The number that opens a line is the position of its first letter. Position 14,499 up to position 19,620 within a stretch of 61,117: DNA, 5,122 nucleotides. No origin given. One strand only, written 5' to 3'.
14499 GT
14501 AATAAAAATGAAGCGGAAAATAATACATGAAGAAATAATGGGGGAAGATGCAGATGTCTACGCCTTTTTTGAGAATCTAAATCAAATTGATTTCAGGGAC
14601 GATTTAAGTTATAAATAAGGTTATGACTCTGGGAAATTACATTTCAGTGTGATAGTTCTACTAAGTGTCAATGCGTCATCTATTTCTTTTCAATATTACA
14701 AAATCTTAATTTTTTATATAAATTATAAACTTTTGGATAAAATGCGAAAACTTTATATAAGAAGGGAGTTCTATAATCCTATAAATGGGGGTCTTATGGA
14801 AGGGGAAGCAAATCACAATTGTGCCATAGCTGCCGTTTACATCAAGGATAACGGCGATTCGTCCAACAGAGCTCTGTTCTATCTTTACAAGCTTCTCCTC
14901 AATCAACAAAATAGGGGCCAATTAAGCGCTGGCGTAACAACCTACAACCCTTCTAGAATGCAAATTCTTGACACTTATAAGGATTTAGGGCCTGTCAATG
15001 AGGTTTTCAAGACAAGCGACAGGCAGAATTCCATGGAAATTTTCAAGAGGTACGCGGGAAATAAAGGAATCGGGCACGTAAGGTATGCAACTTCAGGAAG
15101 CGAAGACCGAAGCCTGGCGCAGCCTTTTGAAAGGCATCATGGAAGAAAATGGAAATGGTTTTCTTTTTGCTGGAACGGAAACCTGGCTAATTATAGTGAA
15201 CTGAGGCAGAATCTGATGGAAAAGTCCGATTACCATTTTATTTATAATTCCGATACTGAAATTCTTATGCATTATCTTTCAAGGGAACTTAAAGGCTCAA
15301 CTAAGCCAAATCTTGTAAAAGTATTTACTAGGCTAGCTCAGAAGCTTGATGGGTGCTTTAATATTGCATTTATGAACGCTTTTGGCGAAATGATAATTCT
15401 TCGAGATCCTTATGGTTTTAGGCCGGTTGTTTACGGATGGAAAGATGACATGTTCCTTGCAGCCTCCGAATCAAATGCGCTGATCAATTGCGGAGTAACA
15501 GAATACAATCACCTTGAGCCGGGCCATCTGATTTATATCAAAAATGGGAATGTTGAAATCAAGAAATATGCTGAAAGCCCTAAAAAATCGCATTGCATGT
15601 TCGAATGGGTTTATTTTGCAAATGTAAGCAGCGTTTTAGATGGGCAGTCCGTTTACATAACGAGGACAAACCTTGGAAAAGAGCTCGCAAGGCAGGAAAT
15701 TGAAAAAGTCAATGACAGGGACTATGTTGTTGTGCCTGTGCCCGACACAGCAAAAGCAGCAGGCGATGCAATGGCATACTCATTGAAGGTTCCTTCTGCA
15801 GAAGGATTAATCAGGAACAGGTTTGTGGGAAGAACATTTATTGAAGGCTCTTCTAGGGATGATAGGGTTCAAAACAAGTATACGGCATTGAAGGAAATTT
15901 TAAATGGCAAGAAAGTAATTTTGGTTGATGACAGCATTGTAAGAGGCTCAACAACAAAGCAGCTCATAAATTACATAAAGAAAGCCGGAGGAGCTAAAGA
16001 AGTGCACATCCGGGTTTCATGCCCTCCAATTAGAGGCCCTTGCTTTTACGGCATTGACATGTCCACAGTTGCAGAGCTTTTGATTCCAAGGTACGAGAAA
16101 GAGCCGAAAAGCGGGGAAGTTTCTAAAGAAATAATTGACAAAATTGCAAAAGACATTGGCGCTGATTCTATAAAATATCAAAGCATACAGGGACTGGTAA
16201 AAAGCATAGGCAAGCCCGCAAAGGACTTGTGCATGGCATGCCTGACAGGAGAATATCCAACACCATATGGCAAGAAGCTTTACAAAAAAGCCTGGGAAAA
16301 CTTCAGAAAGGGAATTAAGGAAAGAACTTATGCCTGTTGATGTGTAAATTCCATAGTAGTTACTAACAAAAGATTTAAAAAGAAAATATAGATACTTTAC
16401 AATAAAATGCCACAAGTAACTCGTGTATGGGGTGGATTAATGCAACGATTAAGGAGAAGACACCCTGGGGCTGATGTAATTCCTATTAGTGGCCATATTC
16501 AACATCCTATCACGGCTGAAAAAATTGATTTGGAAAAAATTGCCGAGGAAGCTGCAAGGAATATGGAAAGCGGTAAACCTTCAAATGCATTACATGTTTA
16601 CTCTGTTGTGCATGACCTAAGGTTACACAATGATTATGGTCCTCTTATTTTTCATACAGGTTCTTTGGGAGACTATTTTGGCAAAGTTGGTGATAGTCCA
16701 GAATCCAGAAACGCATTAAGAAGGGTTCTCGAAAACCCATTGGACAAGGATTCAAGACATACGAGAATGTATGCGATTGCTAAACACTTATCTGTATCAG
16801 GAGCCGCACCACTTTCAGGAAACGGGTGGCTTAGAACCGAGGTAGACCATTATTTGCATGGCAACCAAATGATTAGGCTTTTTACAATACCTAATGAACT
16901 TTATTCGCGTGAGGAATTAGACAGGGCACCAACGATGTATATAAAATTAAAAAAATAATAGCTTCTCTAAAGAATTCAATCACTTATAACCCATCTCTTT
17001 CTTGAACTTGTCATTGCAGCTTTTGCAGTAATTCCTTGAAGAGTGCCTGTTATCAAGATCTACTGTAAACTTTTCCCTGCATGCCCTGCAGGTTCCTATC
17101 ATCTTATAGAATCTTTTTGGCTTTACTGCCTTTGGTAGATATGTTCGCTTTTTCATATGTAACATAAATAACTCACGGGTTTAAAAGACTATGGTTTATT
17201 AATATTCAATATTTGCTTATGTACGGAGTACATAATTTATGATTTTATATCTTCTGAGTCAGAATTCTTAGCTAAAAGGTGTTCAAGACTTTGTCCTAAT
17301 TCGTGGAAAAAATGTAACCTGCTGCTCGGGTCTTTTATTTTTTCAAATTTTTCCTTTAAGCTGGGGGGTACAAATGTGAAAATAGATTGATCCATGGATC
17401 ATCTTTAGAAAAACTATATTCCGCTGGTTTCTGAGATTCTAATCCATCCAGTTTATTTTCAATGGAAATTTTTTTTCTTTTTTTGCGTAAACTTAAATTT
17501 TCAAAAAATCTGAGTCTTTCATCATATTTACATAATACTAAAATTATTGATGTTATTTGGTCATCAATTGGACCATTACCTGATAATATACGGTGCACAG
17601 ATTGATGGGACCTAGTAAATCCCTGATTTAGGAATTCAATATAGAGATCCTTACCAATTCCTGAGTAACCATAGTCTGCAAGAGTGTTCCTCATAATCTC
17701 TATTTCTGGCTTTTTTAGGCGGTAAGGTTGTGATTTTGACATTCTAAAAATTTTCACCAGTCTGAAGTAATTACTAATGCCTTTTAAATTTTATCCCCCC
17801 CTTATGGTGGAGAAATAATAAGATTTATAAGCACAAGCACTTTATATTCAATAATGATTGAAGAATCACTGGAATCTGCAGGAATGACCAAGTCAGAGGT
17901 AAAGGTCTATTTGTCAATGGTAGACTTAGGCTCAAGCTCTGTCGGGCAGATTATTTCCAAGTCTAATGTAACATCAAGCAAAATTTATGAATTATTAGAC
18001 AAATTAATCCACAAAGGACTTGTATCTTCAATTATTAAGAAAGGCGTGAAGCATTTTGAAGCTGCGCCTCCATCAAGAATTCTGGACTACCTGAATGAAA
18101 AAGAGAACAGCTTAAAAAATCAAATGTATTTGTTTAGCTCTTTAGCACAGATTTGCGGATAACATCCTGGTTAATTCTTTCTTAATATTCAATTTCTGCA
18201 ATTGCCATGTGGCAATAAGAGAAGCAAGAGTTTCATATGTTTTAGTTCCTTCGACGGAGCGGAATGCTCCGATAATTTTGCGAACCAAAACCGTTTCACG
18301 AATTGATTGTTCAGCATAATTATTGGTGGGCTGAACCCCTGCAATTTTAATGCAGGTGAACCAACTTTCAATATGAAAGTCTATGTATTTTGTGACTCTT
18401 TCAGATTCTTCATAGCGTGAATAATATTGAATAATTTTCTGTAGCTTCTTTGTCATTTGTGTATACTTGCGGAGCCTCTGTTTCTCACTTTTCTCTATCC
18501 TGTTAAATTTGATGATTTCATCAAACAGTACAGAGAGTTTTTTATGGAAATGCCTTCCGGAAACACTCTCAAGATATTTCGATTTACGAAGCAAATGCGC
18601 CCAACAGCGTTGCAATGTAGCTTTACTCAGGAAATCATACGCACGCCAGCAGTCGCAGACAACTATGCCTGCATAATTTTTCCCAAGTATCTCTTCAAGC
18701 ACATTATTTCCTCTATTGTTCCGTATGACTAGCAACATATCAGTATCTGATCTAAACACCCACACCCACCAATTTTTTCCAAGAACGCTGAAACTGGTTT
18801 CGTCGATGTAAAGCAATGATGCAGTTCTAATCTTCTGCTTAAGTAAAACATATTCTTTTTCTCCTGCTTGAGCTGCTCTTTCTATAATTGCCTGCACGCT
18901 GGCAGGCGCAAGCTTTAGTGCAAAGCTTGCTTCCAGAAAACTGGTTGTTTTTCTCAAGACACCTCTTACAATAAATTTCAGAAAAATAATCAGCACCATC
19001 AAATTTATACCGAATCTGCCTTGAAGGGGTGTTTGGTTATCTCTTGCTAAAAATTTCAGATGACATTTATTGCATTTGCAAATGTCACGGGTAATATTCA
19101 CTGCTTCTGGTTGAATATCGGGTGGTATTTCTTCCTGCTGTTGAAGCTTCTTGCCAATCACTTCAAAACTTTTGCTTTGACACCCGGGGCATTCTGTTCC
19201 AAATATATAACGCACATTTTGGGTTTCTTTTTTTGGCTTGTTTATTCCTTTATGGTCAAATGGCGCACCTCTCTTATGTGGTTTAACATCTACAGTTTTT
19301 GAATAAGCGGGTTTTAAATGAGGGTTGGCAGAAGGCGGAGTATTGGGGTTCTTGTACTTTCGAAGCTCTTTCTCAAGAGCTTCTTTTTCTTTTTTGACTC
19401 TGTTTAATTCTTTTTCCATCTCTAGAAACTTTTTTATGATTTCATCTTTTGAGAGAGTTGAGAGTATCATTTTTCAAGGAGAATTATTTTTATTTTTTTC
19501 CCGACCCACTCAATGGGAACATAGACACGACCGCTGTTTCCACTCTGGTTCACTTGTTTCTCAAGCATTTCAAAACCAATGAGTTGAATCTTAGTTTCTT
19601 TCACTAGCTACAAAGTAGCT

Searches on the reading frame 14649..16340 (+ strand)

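Call 63: search_protein_families(library=pfam, proteins=[window:14649-16340:+])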
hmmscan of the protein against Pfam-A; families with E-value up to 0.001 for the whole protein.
window:14649-16340:+ (563 aa): 4 families
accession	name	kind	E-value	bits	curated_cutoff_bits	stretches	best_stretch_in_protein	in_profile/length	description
PF13522.11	GATase_6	-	1.9e-18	67.2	27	1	138-274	11-130/130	Glutamine amidotransferase domain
PF13537.11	GATase_7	-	8.3e-17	61.8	25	1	155-279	11-122/123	Glutamine amidotransferase domain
PF00156.33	Pribosyltran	-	2.6e-08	33.8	26.3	1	343-458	15-124/158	Phosphoribosyl transferase domain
PF13230.11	GATase_4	-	1.5e-06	27.8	23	1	139-232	73-165/272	Glutamine amidotransferases class-II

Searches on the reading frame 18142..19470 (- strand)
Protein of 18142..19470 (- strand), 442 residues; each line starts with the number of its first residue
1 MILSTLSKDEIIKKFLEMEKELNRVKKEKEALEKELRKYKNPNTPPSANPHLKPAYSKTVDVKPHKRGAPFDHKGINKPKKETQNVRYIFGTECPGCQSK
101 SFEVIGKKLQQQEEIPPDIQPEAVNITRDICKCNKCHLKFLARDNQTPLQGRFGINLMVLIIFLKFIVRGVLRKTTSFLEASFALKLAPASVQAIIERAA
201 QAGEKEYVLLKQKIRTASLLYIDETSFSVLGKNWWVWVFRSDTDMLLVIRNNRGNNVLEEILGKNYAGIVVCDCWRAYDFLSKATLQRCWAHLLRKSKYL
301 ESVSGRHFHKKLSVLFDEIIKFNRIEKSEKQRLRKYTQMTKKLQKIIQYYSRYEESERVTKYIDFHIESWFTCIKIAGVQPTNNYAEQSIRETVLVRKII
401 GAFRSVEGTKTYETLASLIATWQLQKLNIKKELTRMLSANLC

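Call 64: search_protein_families(library=pfam, proteins=[window:18142-19470:-])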
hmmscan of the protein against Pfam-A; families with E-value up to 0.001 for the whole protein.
window:18142-19470:- (442 aa): 2 families
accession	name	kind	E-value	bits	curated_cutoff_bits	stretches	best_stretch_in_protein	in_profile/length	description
PF03050.20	DDE_Tnp_IS66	-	1.8e-31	110.1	23.1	1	151-410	2-283/284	Transposase IS66 family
PF13005.12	zf-IS66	-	0.00059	20.6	27.3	0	93-137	3-46/46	zinc-finger binding domain of transposase IS66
